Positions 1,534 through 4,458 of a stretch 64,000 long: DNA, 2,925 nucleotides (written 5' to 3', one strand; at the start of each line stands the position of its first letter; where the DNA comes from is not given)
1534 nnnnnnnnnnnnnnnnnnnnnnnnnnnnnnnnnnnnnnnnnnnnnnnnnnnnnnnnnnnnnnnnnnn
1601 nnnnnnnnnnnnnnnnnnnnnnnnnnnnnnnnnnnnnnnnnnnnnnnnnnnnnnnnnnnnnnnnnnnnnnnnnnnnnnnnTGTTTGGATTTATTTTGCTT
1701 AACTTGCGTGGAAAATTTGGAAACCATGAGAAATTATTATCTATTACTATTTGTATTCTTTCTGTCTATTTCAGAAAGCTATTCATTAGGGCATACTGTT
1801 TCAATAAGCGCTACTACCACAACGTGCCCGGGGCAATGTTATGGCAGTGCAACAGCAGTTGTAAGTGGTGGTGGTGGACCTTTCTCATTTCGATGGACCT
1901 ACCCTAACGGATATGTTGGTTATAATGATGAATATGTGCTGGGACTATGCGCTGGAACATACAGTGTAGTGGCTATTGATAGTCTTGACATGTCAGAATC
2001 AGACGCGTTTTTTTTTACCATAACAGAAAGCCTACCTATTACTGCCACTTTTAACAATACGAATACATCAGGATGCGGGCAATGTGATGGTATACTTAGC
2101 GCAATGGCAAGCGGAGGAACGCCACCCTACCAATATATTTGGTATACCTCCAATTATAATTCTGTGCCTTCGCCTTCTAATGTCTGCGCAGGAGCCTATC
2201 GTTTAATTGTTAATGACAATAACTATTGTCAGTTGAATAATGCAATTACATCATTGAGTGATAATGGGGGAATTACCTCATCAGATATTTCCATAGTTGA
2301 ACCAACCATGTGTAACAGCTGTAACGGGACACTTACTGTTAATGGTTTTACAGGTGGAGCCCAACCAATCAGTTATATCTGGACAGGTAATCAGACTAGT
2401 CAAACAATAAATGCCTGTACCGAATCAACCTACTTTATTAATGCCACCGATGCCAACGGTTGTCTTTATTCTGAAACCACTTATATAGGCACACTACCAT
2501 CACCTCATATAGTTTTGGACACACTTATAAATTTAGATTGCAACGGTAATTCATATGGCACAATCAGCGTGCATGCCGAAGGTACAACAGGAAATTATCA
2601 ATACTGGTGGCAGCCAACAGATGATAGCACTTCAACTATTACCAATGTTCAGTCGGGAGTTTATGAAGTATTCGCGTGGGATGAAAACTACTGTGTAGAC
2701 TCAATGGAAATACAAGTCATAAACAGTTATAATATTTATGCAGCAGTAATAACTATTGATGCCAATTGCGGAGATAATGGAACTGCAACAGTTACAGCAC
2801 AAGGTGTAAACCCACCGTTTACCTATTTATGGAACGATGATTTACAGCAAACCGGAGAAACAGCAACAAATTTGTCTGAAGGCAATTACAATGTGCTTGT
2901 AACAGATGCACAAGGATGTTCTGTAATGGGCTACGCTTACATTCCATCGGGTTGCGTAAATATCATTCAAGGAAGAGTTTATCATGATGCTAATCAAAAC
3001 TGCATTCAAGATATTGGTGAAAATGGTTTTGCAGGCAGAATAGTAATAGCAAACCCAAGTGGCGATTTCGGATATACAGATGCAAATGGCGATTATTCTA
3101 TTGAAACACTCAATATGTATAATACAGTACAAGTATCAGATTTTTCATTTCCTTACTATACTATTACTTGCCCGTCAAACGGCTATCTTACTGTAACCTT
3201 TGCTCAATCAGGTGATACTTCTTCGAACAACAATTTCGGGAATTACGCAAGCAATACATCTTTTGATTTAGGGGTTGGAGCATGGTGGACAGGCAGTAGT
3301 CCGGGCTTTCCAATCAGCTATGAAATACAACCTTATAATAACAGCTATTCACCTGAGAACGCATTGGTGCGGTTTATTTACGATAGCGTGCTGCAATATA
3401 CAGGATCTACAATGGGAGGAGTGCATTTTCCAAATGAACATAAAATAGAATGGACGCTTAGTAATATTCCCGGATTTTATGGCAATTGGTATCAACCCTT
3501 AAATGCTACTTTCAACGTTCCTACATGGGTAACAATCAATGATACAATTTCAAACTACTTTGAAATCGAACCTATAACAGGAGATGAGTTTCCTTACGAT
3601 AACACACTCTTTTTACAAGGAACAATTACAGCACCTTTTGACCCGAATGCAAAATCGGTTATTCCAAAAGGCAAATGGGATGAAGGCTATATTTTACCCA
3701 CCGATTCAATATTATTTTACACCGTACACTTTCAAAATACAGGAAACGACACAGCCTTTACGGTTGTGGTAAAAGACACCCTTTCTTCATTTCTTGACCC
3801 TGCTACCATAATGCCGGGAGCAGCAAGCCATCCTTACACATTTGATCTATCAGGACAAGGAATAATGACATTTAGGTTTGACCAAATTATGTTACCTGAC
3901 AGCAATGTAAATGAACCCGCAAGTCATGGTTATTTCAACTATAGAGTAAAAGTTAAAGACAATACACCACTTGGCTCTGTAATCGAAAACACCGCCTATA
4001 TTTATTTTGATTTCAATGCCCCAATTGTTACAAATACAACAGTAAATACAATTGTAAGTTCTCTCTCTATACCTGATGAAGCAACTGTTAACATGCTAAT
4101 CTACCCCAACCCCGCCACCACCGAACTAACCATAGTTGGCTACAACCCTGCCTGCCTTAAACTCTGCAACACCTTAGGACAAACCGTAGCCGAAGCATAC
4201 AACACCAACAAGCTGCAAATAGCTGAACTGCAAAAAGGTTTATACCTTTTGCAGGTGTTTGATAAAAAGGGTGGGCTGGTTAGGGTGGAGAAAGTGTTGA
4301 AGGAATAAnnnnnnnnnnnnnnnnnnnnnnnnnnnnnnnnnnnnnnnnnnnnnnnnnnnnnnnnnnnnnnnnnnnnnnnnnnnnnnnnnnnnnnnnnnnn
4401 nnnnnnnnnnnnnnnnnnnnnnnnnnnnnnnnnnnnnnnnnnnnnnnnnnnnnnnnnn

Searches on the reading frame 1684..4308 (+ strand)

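Call 50: search_protein_families(library=ncbifam, proteins=[window:1684-4308:+], max_evalue=0.00001)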
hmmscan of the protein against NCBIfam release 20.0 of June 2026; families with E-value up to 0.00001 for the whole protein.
window:1684-4308:+ (874 aa): 1 family
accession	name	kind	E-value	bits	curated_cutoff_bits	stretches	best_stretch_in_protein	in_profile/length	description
TIGR04183.1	Por_Secre_tail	domain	5.1e-08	32.8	23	1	806-873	1-71/72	T9SS type A sorting domain-containing protein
